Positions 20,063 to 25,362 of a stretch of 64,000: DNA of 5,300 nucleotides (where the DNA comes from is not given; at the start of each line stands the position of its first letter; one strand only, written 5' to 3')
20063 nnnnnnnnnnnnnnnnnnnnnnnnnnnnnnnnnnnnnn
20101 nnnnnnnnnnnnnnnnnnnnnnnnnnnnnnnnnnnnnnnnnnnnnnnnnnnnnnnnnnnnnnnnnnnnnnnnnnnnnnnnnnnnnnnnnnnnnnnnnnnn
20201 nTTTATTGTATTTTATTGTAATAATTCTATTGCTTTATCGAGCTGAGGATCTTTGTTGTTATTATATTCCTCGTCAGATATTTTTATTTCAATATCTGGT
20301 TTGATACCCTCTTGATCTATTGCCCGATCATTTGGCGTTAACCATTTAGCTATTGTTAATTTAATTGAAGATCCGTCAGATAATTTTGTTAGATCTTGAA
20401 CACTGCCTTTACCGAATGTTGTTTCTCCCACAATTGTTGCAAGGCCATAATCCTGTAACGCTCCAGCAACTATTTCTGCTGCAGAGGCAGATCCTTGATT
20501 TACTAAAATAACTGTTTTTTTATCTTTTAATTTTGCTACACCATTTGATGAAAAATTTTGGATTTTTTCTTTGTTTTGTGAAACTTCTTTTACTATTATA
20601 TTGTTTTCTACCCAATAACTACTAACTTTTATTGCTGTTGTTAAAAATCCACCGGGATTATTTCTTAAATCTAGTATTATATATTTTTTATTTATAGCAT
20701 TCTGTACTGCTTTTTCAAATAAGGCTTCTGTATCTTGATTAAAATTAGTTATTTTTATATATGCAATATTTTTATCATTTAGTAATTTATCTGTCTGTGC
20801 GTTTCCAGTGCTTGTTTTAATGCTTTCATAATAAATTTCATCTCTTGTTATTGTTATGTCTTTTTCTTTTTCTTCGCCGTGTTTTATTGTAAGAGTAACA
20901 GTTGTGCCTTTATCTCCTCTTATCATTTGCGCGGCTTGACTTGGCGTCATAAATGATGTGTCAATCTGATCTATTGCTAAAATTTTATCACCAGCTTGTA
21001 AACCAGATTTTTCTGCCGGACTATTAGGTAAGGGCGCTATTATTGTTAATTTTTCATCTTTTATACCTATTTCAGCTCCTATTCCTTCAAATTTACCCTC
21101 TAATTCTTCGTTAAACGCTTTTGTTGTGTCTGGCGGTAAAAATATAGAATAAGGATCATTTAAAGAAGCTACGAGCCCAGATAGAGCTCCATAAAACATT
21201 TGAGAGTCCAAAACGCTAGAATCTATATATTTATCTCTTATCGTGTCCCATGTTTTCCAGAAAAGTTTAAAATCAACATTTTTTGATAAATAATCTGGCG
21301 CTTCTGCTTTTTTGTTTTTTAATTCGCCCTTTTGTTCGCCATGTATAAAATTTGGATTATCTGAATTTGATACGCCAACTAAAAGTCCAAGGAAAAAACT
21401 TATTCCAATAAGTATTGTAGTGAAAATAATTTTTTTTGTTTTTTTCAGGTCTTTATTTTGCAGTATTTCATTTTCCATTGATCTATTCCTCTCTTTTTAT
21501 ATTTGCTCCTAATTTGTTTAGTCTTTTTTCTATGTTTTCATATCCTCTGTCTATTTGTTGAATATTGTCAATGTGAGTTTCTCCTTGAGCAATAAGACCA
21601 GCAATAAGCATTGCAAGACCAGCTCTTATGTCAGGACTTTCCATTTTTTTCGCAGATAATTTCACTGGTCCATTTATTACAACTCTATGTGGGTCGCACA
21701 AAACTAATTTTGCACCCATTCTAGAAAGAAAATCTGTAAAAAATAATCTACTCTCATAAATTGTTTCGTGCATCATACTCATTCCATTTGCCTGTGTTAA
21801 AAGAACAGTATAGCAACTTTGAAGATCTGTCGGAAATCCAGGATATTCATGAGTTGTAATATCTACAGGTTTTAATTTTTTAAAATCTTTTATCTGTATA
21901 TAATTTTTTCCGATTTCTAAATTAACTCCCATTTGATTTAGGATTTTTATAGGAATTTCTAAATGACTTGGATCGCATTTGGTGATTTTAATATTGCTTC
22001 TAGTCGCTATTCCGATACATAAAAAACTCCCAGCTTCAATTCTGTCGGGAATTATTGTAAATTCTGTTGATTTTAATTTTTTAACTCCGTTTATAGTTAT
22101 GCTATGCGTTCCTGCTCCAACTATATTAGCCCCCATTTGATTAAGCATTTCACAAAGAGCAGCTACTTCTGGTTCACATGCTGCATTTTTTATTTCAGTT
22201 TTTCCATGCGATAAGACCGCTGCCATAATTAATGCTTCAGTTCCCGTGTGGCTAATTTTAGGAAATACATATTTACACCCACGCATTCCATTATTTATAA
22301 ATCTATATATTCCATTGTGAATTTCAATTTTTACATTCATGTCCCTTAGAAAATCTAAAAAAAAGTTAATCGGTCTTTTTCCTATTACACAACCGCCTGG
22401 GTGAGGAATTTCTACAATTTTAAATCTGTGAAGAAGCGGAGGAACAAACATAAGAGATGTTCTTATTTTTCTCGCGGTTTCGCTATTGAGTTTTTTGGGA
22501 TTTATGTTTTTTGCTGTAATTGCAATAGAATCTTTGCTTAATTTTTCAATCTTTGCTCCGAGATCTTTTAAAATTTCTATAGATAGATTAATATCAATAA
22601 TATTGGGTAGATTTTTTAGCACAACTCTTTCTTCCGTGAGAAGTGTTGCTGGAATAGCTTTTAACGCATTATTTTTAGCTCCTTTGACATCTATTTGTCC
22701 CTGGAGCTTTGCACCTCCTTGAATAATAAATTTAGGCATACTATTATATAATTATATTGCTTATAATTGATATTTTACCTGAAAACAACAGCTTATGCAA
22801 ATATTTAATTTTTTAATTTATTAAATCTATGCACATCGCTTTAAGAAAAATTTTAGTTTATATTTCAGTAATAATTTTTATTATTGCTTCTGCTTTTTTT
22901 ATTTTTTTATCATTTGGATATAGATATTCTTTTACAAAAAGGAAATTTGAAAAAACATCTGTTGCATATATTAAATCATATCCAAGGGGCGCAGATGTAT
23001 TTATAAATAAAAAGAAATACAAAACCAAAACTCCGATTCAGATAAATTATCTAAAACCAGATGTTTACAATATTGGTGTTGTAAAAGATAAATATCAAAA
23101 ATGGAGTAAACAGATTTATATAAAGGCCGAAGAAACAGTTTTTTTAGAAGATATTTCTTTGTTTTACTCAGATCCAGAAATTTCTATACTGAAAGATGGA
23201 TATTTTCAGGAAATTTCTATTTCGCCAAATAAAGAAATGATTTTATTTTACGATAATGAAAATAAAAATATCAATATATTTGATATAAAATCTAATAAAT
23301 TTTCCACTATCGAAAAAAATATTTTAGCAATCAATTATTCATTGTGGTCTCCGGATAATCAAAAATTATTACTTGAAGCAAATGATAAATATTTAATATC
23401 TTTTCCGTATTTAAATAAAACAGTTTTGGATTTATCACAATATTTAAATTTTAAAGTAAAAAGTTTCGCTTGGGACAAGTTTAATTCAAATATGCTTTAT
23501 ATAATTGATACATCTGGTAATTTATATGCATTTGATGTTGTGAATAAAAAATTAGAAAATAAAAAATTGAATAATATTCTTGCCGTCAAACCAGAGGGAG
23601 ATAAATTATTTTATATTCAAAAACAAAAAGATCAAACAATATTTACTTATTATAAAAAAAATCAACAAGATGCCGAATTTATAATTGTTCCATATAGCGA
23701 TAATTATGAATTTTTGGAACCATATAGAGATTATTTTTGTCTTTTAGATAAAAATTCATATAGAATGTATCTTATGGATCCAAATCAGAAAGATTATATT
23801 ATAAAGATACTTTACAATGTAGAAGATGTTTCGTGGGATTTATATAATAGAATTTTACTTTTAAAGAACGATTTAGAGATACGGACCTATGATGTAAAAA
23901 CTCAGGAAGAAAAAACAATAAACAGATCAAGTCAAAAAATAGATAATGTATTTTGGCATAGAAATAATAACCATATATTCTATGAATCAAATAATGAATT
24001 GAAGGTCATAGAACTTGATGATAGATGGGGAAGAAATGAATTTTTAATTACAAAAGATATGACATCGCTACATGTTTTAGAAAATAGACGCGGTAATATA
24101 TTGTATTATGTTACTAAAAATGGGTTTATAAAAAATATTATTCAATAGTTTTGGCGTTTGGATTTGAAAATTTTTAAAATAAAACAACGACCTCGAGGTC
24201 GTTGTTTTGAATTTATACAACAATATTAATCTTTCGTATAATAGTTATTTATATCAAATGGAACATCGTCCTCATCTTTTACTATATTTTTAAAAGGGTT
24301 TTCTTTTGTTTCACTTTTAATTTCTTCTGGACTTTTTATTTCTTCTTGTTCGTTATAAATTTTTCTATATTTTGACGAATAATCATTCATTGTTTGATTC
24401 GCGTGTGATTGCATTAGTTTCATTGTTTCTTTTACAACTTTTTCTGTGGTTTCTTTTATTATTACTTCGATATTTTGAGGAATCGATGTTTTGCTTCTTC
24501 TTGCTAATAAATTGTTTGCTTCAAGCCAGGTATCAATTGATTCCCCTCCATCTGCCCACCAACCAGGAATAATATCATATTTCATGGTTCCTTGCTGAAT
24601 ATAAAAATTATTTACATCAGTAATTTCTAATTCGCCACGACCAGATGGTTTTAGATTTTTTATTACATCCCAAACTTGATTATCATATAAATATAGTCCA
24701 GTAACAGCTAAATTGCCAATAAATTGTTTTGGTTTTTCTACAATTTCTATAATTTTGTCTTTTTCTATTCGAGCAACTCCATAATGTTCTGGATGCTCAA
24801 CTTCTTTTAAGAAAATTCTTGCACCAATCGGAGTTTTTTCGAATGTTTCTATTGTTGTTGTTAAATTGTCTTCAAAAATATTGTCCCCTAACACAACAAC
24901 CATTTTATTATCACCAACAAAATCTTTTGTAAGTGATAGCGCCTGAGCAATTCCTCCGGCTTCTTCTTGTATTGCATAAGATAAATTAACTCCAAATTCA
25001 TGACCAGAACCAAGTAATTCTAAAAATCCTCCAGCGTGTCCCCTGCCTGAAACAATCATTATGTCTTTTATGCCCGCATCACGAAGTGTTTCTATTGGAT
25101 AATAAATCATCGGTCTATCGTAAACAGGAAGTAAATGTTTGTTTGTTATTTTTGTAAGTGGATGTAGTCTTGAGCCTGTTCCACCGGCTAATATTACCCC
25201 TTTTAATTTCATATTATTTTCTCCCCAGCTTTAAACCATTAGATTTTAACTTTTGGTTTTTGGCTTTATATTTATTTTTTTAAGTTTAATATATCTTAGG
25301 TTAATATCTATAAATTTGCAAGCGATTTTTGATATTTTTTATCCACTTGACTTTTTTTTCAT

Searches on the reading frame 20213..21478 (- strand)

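Call 9: search_protein_families(library=pfam, proteins=[window:20213-21478:-], max_evalue=0.001)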
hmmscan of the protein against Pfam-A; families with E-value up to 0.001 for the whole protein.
window:20213-21478:- (421 aa): 6 families
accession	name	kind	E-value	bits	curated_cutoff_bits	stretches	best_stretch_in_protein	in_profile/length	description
PF03572.23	Peptidase_S41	-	4.7e-52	176.3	24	1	237-398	1-165/165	Peptidase family S41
PF17820.7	PDZ_6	-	9.1e-14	51.4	27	1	148-199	4-53/54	PDZ domain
PF00595.29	PDZ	-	1.1e-12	48.6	23.2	1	131-199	10-81/81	PDZ domain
PF13180.12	PDZ_2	-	5.7e-09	36.6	27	1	133-205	3-74/80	PDZ domain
PF22694.1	CtpB_N-like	-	7.4e-08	33.2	27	1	55-117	23-84/85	Activating protease CtpB N-terminal domain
PF14685.13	PDZ_Tricorn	-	8.2e-05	23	25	1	152-210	30-88/88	Tricorn protease PDZ domain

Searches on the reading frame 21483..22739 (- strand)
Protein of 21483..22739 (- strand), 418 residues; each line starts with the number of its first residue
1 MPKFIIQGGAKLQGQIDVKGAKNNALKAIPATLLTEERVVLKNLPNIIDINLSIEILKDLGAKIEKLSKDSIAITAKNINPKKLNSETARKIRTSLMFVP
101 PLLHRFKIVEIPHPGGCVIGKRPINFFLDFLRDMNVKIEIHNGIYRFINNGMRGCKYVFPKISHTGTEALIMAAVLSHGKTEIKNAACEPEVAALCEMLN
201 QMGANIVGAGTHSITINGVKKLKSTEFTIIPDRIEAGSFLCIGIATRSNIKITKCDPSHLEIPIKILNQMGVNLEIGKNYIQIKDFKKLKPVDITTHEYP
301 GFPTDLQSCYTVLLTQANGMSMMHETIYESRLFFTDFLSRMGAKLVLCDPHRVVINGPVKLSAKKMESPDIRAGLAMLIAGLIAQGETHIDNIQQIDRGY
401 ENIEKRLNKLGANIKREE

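Call 9: search_protein_families(library=pfam, proteins=[window:21483-22739:-], max_evalue=0.001)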
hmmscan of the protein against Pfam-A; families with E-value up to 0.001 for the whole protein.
window:21483-22739:- (418 aa): 1 family
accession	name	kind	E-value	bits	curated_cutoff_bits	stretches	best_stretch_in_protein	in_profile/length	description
PF00275.25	EPSP_synthase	-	2.4e-83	280.6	22.8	1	7-407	2-417/417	EPSP synthase (3-phosphoshikimate 1-carboxyvinyltransferase)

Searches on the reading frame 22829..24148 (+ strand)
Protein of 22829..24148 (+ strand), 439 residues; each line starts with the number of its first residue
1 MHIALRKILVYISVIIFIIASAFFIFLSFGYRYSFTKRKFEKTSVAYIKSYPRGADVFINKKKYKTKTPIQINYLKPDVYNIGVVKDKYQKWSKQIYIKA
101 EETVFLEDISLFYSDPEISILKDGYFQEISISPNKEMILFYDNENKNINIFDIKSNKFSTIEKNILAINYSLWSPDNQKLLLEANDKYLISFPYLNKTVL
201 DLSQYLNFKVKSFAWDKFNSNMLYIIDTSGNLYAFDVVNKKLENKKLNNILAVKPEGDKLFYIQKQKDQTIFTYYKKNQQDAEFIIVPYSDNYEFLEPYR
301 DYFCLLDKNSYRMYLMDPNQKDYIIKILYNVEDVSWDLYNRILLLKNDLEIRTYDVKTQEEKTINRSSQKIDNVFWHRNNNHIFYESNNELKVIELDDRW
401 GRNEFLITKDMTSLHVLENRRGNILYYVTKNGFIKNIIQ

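Call 42: search_protein_families(library=pfam, proteins=[window:22829-24148:+], max_evalue=0.00001)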
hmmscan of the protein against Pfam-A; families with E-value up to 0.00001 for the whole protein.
window:22829-24148:+ (439 aa): 4 families
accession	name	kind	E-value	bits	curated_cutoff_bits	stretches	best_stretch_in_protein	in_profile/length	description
PF25174.1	Beta-prop_THOC3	-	1.5e-10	41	305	0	127-240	50-159/272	THOC3 beta-propeller domain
PF08308.17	PEGA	-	1.2e-09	38.3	20.8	1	47-104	5-61/71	PEGA domain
PF24817.1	WD40_WDHD1_1st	-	2.3e-07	30.7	109.9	0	124-232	179-289/291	WDHD1 first WD40 domain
PF16755.11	Beta-prop_NUP159_NUP214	-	2.5e-06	27.5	29.6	0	303-371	123-193/366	NUP159/214 beta propeller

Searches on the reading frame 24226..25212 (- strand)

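Call 42: search_protein_families(library=pfam, proteins=[window:24226-25212:-], max_evalue=0.00001)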
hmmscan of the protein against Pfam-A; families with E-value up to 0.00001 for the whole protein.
window:24226-25212:- (328 aa): 2 families
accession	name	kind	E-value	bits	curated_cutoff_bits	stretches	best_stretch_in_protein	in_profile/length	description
PF00483.29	NTP_transferase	-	8.1e-56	189.8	21.2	1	4-235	1-241/245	Nucleotidyl transferase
PF12804.13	NTP_transf_3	-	4.1e-11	43.7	27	1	5-127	1-114/160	MobA-like NTP transferase domain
